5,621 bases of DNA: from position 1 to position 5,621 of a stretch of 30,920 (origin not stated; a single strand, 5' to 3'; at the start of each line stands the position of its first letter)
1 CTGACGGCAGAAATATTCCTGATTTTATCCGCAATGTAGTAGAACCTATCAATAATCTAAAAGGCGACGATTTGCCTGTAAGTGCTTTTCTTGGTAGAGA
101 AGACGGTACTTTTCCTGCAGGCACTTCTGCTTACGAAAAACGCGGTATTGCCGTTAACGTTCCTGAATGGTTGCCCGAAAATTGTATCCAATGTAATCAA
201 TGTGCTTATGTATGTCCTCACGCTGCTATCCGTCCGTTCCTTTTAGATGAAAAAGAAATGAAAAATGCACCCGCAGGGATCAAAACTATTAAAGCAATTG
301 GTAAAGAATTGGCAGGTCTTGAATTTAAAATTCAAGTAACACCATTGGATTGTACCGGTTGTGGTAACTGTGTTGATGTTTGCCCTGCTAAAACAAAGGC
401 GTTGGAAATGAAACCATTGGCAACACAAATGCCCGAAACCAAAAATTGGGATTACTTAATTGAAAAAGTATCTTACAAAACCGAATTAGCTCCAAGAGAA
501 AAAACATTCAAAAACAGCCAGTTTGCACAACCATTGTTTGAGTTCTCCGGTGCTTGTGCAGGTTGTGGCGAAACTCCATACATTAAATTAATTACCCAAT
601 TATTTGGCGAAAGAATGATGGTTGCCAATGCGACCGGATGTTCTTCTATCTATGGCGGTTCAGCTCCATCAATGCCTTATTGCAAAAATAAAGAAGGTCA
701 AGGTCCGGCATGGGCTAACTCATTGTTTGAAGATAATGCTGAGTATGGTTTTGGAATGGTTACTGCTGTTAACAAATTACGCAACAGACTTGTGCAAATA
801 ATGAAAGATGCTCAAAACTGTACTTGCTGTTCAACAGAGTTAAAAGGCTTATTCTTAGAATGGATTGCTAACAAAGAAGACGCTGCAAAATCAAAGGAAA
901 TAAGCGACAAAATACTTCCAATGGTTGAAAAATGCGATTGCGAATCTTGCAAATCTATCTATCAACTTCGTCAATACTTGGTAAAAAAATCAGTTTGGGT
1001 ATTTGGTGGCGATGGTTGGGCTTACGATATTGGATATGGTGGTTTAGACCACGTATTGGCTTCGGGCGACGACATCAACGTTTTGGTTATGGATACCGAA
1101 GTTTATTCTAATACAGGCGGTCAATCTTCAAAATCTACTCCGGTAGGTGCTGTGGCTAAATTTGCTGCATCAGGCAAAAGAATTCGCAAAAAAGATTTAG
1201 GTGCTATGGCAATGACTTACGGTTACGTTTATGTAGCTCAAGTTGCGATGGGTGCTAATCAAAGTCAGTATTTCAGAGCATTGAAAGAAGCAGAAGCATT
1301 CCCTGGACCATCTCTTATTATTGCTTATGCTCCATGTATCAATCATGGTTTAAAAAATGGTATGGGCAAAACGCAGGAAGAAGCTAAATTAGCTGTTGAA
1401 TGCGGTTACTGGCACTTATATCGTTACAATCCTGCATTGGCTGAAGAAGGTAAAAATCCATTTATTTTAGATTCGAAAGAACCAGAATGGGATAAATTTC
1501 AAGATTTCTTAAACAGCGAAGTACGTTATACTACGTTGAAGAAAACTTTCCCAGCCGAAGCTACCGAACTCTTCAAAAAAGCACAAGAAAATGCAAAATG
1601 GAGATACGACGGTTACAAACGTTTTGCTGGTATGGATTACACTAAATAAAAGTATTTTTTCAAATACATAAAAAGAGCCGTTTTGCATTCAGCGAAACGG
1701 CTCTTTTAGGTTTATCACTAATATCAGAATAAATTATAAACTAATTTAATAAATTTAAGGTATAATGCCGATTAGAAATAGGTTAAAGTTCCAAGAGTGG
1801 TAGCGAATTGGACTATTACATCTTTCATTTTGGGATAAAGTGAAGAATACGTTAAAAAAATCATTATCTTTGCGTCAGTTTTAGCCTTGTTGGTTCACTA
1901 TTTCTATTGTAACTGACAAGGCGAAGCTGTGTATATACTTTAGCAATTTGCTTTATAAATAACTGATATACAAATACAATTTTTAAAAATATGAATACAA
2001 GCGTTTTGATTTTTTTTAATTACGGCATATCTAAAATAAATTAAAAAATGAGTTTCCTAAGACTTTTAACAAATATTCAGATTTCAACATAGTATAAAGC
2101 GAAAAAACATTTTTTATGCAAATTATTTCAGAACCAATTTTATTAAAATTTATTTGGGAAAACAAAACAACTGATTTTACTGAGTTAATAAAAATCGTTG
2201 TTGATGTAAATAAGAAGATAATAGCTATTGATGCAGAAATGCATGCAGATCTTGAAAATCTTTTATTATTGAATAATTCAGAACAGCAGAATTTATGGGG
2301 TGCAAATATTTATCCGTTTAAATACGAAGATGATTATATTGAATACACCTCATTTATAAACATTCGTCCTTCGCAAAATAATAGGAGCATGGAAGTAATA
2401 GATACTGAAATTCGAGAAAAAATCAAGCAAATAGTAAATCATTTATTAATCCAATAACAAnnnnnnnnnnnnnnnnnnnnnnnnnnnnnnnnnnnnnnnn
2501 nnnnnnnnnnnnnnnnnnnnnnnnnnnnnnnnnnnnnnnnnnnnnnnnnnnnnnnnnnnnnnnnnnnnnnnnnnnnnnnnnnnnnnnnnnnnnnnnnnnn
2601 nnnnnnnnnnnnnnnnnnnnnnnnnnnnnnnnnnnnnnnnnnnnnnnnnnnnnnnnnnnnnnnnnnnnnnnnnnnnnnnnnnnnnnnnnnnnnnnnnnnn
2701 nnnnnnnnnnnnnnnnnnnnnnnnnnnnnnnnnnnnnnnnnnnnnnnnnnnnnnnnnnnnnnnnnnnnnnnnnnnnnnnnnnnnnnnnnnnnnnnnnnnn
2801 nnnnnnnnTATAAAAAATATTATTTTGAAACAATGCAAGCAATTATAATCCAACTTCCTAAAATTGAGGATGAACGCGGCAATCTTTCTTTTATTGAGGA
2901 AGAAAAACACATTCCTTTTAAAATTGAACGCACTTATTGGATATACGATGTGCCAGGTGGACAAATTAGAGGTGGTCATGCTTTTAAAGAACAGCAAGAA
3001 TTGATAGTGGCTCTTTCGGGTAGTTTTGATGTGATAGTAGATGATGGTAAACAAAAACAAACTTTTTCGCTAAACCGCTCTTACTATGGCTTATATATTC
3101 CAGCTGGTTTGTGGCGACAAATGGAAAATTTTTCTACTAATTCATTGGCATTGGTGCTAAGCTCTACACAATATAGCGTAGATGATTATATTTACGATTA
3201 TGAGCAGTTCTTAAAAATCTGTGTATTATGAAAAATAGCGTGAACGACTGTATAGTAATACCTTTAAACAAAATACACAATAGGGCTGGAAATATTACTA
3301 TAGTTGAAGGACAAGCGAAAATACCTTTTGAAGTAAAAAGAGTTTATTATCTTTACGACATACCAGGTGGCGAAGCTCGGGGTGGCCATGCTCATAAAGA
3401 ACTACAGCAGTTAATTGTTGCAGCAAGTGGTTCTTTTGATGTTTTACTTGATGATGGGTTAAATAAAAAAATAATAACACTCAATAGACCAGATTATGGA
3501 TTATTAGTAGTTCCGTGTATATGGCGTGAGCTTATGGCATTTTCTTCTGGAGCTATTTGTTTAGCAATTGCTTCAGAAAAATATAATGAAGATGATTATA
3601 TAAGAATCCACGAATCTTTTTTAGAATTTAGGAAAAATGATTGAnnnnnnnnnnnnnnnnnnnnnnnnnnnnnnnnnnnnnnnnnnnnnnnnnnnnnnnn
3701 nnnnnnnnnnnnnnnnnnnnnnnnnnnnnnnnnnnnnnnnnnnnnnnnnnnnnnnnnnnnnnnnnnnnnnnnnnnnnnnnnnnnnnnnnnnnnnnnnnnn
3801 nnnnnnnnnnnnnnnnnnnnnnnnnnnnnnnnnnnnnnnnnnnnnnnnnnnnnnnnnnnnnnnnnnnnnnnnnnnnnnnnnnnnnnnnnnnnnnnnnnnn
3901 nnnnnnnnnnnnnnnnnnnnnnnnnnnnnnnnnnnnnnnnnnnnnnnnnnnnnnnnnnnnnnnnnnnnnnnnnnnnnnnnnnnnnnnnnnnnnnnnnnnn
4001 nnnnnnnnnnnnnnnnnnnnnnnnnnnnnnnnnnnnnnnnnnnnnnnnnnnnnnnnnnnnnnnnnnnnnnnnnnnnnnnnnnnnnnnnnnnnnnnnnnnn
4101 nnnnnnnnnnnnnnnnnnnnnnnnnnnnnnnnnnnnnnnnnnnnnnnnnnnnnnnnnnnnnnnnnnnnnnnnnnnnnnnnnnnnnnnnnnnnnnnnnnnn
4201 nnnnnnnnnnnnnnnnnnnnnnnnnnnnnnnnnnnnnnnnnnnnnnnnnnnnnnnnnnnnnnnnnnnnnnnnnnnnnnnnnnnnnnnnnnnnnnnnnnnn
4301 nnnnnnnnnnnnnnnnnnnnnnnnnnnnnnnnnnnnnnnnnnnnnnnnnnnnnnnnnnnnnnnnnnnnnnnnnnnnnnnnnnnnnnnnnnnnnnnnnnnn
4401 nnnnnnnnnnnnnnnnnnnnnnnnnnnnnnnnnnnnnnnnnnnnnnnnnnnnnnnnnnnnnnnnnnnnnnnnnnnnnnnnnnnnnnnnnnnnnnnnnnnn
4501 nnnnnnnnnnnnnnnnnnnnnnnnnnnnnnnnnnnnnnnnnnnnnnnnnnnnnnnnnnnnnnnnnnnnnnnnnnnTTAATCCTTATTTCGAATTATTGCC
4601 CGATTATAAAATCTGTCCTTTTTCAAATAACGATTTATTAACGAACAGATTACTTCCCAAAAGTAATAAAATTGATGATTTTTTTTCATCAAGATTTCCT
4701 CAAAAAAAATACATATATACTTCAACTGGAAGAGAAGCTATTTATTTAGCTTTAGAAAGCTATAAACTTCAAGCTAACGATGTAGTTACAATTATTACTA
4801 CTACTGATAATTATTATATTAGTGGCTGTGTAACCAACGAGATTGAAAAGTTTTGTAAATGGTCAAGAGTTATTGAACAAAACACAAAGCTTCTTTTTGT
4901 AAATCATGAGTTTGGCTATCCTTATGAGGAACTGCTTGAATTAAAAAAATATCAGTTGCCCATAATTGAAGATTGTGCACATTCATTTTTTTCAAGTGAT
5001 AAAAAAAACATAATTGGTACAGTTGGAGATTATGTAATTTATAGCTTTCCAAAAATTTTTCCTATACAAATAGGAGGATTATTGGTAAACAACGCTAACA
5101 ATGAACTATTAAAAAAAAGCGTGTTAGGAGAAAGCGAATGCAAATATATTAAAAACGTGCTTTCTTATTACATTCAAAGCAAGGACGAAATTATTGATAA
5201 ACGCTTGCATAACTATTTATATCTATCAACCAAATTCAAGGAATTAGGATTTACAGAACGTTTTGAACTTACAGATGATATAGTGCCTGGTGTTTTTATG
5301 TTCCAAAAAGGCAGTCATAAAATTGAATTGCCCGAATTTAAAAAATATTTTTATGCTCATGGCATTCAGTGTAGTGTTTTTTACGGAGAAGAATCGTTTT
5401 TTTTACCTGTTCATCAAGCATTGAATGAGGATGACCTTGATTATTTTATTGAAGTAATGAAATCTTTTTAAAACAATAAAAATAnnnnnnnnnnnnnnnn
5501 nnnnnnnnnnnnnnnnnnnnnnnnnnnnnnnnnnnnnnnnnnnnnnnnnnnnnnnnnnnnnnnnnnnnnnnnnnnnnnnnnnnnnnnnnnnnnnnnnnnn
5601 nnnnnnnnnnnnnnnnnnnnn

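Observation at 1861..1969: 109-bp leader repeated without gaps before both polysaccharide units: -7 box, hairpin and ops-like element, but no upxY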

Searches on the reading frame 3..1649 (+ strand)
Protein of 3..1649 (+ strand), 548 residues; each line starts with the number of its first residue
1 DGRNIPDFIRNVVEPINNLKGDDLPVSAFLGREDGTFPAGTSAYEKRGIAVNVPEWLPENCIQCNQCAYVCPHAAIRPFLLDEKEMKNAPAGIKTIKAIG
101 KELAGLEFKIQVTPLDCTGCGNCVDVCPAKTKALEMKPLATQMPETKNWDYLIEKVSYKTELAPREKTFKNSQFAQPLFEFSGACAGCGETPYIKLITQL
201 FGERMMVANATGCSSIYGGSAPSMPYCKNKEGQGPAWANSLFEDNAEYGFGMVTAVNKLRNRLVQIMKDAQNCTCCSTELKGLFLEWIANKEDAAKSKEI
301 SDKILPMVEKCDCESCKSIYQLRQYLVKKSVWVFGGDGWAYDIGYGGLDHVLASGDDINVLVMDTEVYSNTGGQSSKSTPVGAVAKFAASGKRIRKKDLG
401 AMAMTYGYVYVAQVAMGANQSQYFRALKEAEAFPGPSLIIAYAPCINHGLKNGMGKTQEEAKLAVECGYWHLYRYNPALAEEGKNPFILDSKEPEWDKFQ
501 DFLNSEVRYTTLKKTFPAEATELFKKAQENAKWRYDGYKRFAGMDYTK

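Call 9: search_protein_families(library=pfam, proteins=[window:3-1649:+])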
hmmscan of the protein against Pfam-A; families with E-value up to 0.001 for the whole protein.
window:3-1649:+ (548 aa): 13 families
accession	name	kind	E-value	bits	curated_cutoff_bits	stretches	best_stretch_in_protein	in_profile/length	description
PF10371.14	EKR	-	9.8e-22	77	27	1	4-50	11-55/55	Domain of unknown function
PF12838.12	Fer4_7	-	3.6e-11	43.8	27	1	60-130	1-51/52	4Fe-4S dicluster domain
PF12837.12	Fer4_6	-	4.9e-10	39.3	25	2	53-76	1-24/24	4Fe-4S binding domain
PF02775.26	TPP_enzyme_C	-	6.1e-10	39.5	21.9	1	328-440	46-150/151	Thiamine pyrophosphate enzyme, C-terminal TPP binding domain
PF00037.32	Fer4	-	1.2e-09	38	21.1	2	55-77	2-24/24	4Fe-4S binding domain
PF13237.11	Fer4_10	-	2.1e-09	37.6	25.5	2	58-128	6-53/53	4Fe-4S dicluster domain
PF13484.11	Fer4_16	-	3.1e-09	37.9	30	1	60-129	1-65/66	4Fe-4S double cluster binding domain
PF13183.11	Fer4_8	-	9.8e-09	36.1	27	1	59-130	3-67/68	4Fe-4S dicluster domain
PF13187.11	Fer4_9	-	4.5e-08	33.4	27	1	60-130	1-50/52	4Fe-4S dicluster domain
PF12797.12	Fer4_2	-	6.2e-05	23.2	24.5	1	116-129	9-22/22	4Fe-4S binding domain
PF25160.1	LdpA_Fe-S-bd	-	0.00051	20.2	27.6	0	111-130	22-41/49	LdpA Fe-S cluster-binding domain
PF14697.11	Fer4_21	-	0.00058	20.4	35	1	59-131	6-54/59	4Fe-4S dicluster domain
PF12800.12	Fer4_4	-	0.00091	19.8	24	0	58-72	1-15/17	4Fe-4S binding domain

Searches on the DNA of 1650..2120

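Call 7: search_rna_families(source=window, start=1650, end=2120, threshold=evalue, max_evalue=10, show_alignments=3)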
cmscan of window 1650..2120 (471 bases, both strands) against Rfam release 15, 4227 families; matches with E-value up to 10: 20.
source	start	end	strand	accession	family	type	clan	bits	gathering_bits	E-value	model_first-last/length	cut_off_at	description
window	1659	1763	-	RF02426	SpF03_sRNA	Gene; sRNA;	-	27.7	50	0.043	1-106/106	no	Streptococcus sRNA SpF03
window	1663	1749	-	RF00558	L20_leader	Cis-reg; leader;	-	21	58.7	0.095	1-127/127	no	Ribosomal protein L20 leader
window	1672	1764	+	RF01774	rpsL_ricks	Cis-reg; leader;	-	19.9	60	9.8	1-131/131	no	Rickettsia rpsL leader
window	1669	1743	-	RF01065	23S-methyl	Cis-reg;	-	19.1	50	1.6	1-102/102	no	23S methyl RNA motif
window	1650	1704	+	RF02844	RefA9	Gene; antisense;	-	18.9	49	2.1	11-64/64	5'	Enterococcus sRNA A9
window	1671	1776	+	RF01858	RsaF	Gene; sRNA;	-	17.9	60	0.75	1-119/119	no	RNA Staph. aureus F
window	1917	2008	+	RF04134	MIR7504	Gene; miRNA;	-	17.6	83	2.7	1-124/124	no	MIR7504 microRNA precursor family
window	1650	1714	+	RF02059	STnc50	Gene; sRNA;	-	17.6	55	2.8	29-84/84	5'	Salmonella enterica sRNA STnc40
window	1650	1831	-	RF01459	rliE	Gene; sRNA;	-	17.2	90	2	1-209/222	3'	Listeria sRNA rliE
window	1653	1724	-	RF03495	mir-968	Gene; miRNA;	-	16.4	88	3.8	1-79/79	no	mir-968 microRNA precursor family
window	1803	1873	-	RF00186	SNORD101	Gene; snRNA; snoRNA; CD-box;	CL00074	15.8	47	3.6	1-73/73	no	Small nucleolar RNA SNORD101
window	1670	1776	-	RF04184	BTnc060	Gene; sRNA;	-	15.8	228.9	5.6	1-213/213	no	Bacteroides sRNA BTnc060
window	1650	1722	+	RF00407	SNORA50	Gene; snRNA; snoRNA; HACA-box;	CL00034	15.7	90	2.8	62-136/136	5'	Small nucleolar RNA SNORA50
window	2043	2093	-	RF02270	nse_sRNA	Gene;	-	15.7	75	6.2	1-73/73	no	Neisseria sigma-E sRNA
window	1669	1751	-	RF00111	SdsR_RyeB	Gene; sRNA;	CL00105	15.3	38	5.3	1-100/100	no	SdsR_RyeB RNA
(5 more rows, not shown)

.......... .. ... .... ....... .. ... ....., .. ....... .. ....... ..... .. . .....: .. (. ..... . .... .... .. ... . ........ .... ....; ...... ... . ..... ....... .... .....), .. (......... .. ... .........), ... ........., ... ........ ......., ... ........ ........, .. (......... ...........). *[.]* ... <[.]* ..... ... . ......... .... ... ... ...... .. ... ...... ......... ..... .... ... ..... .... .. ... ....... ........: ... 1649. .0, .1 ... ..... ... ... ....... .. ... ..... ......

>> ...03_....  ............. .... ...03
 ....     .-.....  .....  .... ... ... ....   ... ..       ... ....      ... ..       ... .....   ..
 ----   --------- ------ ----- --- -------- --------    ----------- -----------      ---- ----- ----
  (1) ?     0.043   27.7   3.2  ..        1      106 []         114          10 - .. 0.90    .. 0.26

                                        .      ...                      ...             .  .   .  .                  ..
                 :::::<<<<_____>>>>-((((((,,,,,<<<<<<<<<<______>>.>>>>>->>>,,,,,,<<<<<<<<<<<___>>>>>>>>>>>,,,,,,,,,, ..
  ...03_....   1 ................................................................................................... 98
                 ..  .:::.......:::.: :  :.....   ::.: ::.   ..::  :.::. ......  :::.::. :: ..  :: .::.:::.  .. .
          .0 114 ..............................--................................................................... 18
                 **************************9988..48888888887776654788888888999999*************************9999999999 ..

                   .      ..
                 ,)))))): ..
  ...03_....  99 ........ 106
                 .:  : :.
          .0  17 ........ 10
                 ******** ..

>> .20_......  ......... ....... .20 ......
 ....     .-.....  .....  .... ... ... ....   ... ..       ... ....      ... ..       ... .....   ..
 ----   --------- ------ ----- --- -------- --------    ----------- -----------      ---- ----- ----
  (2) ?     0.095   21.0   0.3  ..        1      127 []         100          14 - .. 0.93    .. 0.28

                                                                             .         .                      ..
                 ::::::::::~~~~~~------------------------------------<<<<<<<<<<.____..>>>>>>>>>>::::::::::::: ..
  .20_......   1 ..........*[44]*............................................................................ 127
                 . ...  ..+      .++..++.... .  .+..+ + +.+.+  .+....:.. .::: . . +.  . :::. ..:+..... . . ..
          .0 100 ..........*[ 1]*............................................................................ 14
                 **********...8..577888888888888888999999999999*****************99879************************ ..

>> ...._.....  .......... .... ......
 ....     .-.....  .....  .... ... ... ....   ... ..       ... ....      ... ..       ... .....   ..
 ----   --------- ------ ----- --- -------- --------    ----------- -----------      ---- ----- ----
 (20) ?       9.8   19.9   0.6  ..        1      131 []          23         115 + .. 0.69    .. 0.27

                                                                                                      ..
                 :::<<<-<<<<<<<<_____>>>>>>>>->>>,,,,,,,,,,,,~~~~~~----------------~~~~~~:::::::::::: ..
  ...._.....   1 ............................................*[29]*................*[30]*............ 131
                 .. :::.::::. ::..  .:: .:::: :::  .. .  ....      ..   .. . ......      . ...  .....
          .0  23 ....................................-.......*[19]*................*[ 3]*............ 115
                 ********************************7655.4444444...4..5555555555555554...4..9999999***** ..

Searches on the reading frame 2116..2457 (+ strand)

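Call 9: search_protein_families(library=pfam, proteins=[window:2116-2457:+])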
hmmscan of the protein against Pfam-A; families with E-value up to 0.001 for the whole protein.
window:2116-2457:+ (113 aa): 1 family
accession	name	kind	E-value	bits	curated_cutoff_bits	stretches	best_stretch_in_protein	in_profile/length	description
PF18924.5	DUF5674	-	2.8e-37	127.5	27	1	7-110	6-109/109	Protein of unknown function (DUF5674)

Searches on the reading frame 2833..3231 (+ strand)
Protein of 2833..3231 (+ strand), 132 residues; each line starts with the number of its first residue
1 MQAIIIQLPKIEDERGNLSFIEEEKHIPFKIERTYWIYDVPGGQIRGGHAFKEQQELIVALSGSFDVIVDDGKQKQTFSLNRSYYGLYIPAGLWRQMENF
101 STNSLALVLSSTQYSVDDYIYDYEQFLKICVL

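Call 9: search_protein_families(library=pfam, proteins=[window:2833-3231:+])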
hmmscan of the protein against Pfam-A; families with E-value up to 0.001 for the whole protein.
window:2833-3231:+ (132 aa): 1 family
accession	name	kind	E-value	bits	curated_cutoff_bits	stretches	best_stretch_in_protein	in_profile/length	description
PF05523.17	FdtA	-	2e-52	176.9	23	1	3-129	3-129/131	WxcM-like, C-terminal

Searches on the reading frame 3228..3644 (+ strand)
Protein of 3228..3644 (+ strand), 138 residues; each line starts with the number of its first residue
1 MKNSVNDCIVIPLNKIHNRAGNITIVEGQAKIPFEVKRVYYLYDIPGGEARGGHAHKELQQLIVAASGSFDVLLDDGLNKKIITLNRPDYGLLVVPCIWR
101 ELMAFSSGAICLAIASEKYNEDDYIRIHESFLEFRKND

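Call 9: search_protein_families(library=pfam, proteins=[window:3228-3644:+])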
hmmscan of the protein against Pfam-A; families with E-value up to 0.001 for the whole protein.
window:3228-3644:+ (138 aa): 1 family
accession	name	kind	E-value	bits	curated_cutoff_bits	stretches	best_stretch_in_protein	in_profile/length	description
PF05523.17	FdtA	-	2.1e-48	163.9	23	1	7-135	2-130/131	WxcM-like, C-terminal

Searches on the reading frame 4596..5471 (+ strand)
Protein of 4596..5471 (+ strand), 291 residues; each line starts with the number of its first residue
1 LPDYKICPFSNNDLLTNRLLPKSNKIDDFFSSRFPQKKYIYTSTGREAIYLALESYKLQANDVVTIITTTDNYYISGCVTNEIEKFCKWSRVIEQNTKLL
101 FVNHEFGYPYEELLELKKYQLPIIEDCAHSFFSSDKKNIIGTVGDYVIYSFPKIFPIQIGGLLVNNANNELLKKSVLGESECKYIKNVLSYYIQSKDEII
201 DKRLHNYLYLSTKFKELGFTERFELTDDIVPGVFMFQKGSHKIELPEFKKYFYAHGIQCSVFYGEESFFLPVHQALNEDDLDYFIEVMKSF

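Call 9: search_protein_families(library=pfam, proteins=[window:4596-5471:+])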
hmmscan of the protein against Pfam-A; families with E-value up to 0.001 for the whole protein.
window:4596-5471:+ (291 aa): 1 family
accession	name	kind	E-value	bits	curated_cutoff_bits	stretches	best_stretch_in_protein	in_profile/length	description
PF01041.23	DegT_DnrJ_EryC1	-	1.2e-09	38.3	19.8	1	91-167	107-188/360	DegT/DnrJ/EryC1/StrS aminotransferase family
